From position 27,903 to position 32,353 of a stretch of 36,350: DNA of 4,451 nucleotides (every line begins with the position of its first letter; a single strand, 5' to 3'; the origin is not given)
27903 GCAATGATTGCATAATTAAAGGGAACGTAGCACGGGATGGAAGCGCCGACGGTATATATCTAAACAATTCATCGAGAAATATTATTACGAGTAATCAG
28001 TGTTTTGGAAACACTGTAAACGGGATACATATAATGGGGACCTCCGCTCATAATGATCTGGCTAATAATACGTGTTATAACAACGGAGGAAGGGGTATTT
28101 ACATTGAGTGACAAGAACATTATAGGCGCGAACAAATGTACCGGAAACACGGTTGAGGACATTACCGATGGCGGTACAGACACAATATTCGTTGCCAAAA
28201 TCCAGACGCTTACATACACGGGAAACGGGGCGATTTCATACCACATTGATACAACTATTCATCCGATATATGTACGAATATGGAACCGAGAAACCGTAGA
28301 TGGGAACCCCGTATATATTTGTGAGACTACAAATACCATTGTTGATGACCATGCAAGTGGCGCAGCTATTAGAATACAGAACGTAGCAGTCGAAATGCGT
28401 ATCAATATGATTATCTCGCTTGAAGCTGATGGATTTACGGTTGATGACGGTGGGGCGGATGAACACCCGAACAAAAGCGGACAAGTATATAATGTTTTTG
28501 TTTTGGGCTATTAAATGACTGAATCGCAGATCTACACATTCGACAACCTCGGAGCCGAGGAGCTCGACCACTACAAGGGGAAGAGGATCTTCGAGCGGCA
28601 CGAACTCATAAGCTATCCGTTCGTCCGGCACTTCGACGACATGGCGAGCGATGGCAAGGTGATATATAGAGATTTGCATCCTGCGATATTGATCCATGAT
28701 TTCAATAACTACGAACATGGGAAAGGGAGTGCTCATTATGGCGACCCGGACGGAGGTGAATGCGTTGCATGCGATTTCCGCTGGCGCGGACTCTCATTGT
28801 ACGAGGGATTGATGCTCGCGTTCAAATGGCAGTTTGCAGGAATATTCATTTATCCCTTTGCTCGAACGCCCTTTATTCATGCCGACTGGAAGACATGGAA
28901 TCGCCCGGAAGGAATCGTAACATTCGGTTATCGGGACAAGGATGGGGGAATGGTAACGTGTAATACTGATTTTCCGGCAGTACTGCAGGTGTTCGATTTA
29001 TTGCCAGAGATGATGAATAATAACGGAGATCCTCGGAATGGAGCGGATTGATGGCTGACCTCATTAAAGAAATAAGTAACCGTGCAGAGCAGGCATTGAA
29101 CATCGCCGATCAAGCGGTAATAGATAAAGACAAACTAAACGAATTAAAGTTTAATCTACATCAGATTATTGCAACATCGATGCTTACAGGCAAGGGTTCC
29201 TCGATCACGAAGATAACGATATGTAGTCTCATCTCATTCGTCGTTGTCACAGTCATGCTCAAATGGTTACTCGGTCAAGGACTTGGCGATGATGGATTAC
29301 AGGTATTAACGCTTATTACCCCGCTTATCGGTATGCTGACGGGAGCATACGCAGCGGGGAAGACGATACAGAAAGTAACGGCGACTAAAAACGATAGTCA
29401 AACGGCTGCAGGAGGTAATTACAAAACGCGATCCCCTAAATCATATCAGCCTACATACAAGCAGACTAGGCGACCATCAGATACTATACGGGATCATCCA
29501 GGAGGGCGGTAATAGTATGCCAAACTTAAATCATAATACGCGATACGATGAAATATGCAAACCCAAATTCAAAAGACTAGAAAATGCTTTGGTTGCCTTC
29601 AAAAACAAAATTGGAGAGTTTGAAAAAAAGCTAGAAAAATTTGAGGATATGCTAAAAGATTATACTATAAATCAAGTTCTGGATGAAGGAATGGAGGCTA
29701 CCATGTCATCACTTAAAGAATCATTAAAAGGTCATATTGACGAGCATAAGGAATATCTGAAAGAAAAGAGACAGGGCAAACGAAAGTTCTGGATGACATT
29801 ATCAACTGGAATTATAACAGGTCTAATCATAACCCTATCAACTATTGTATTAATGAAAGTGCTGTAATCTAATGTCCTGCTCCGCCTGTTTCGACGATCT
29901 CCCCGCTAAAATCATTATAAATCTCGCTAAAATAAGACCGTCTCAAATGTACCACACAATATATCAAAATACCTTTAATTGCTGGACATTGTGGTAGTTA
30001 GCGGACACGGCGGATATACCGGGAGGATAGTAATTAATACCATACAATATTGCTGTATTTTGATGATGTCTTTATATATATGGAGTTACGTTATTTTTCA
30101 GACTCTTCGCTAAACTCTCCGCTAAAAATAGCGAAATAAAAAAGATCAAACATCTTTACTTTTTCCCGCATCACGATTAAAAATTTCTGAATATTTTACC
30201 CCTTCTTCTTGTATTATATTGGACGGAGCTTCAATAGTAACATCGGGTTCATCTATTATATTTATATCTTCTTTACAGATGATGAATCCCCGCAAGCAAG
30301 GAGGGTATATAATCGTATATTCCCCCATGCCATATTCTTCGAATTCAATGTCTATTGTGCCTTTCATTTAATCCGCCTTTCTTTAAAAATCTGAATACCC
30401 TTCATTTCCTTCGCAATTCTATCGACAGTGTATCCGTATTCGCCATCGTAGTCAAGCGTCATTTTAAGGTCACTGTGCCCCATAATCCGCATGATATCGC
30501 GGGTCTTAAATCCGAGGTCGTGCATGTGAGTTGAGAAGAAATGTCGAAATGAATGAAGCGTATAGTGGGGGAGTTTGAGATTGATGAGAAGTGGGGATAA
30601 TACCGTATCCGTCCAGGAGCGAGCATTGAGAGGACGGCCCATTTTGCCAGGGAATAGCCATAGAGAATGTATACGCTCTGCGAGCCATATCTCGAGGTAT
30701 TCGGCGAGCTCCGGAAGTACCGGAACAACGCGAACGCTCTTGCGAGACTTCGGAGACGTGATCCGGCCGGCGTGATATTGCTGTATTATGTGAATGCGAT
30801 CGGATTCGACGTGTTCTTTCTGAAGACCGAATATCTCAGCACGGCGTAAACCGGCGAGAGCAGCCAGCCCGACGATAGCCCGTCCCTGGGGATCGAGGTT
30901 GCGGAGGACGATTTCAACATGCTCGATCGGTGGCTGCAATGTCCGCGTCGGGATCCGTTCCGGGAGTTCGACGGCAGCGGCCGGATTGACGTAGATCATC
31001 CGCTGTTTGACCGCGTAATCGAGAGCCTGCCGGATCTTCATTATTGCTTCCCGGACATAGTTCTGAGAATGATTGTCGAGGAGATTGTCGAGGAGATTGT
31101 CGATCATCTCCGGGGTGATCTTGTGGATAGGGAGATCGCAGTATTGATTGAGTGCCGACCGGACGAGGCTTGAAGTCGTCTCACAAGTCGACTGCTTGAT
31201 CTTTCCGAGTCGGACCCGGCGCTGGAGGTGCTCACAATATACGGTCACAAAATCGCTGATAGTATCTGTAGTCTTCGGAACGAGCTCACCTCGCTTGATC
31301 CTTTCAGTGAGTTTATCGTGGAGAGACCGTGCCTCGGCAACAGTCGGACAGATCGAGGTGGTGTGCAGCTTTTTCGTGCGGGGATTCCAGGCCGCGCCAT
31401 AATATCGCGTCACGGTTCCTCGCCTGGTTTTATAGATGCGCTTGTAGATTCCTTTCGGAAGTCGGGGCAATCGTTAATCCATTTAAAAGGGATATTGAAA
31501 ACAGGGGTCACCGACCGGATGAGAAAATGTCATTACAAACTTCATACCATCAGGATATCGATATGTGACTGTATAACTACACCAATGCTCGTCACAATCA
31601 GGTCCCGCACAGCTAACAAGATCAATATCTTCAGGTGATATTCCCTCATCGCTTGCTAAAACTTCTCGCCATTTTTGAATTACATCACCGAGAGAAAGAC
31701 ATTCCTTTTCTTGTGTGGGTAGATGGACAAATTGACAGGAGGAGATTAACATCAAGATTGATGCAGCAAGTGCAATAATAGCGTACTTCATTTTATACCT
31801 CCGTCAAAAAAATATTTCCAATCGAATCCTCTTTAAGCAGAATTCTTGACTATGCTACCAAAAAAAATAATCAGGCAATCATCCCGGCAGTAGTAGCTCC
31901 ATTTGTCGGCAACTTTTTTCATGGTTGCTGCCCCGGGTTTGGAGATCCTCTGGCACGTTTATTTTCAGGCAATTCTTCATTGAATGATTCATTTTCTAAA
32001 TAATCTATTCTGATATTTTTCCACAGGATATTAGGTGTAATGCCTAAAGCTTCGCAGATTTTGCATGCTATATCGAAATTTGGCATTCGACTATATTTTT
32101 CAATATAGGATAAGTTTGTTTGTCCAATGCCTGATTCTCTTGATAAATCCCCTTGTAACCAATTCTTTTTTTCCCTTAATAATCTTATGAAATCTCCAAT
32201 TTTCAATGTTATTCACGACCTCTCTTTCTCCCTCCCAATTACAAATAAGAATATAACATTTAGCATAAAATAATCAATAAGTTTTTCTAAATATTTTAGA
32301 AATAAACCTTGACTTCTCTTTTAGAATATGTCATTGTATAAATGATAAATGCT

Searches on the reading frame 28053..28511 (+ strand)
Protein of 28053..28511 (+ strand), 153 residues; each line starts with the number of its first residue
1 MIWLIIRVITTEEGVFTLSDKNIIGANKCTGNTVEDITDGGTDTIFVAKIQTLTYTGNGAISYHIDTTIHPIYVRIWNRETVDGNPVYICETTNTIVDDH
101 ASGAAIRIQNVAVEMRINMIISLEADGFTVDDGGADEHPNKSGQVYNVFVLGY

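Call 24: search_protein_families(library=phrogs, proteins=[window:28053-28511:+], max_evalue=0.001)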
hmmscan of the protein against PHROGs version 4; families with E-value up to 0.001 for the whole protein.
window:28053-28511:+ (153 aa): 1 family
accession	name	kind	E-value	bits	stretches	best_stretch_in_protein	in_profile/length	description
phrog_24898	-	tail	1.6e-05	25.2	1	49-150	37-129/371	tail fiber protein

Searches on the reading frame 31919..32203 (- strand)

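Call 25: search_protein_families(library=pfam, proteins=[window:31919-32203:-], max_evalue=0.01)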
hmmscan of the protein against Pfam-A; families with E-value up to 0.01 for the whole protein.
window:31919-32203:- (94 aa): 4 families
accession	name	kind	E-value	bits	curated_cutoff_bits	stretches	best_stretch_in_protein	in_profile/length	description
PF01381.28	HTH_3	-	1.2e-11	44.9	23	1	6-59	1-54/55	Helix-turn-helix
PF12844.13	HTH_19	-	5.3e-10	39.5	30.2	1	3-60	1-58/64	Helix-turn-helix domain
PF13560.12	HTH_31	-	1.4e-06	29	27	1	2-57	2-58/64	Helix-turn-helix domain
PF13443.12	HTH_26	-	0.00045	20.8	22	1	9-57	5-54/63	Cro/C1-type HTH DNA-binding domain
